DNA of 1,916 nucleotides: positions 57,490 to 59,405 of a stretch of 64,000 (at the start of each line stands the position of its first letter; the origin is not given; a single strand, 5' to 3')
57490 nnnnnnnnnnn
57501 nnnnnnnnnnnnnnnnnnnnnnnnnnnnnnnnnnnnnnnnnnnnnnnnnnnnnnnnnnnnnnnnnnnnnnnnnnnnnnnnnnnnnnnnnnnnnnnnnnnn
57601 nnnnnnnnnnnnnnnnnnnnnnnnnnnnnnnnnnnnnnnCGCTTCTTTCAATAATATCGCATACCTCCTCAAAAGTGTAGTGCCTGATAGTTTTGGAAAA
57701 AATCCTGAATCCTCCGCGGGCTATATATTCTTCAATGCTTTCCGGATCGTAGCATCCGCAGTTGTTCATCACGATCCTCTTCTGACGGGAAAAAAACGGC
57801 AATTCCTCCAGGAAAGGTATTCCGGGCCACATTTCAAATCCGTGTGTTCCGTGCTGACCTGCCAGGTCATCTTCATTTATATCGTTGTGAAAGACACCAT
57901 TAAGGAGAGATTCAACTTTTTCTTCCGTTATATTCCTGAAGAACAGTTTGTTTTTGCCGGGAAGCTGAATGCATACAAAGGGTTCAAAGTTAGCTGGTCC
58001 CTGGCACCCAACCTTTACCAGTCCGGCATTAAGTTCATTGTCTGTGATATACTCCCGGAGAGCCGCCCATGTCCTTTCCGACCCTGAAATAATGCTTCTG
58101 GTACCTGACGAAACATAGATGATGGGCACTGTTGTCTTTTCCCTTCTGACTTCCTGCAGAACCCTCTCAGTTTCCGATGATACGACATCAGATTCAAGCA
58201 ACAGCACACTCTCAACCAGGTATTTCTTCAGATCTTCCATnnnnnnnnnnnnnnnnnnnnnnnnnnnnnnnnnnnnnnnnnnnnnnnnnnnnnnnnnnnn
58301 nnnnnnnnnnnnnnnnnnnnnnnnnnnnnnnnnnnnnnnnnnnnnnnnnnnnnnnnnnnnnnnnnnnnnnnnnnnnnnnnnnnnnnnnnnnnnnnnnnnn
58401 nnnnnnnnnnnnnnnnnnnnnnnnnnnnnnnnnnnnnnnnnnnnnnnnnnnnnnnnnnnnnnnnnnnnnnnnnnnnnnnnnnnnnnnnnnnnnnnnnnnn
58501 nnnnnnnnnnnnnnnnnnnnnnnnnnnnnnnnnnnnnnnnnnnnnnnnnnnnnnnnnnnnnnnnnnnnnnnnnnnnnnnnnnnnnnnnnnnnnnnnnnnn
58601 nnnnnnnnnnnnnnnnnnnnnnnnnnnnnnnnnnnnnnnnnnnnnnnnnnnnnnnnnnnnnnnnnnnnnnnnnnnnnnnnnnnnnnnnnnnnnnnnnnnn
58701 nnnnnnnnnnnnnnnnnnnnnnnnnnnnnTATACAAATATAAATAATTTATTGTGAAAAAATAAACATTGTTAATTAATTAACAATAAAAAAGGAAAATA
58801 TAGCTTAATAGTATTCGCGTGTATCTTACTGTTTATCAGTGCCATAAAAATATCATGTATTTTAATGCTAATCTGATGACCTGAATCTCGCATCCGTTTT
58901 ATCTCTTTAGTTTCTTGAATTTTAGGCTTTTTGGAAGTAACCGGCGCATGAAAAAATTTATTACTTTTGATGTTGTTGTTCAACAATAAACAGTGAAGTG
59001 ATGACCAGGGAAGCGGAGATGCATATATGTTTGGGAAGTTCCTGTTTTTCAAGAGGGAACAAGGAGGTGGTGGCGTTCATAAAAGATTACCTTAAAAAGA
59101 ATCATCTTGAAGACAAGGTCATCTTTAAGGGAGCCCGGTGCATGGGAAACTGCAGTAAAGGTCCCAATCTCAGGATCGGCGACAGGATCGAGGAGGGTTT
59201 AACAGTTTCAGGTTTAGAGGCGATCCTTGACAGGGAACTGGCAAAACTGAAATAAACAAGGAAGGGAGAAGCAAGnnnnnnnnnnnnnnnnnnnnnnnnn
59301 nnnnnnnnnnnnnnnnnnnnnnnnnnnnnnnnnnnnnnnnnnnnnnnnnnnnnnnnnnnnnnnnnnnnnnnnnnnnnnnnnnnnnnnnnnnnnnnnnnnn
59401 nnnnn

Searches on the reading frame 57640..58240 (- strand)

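Call 31: search_protein_families(library=pfam, max_evalue=1, proteins=[window:57640-58240:-])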
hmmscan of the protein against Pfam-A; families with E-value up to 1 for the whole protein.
window:57640-58240:- (200 aa): 1 family
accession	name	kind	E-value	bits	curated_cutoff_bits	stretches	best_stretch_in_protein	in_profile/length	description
PF01257.25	2Fe-2S_thioredx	-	0.18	12.1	24.8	1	39-114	66-142/145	Thioredoxin-like [2Fe-2S] ferredoxin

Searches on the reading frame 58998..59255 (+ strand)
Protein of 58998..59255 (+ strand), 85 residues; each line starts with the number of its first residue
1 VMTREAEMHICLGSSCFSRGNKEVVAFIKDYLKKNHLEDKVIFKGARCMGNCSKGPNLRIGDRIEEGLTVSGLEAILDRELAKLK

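Call 4: search_protein_families(library=pfam, proteins=[window:58998-59255:+])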
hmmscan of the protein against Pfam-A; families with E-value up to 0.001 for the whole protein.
window:58998-59255:+ (85 aa): 1 family
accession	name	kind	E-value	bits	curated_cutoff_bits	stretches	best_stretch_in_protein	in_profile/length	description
PF01257.25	2Fe-2S_thioredx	-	2.3e-09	37.7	24.8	1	7-78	67-142/145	Thioredoxin-like [2Fe-2S] ferredoxin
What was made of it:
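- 59001..59255 (+): Small thioredoxin-like [2Fe-2S] protein (84 aa, Cx4C...Cx3C). PF01257, 2e-9 (call 4).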
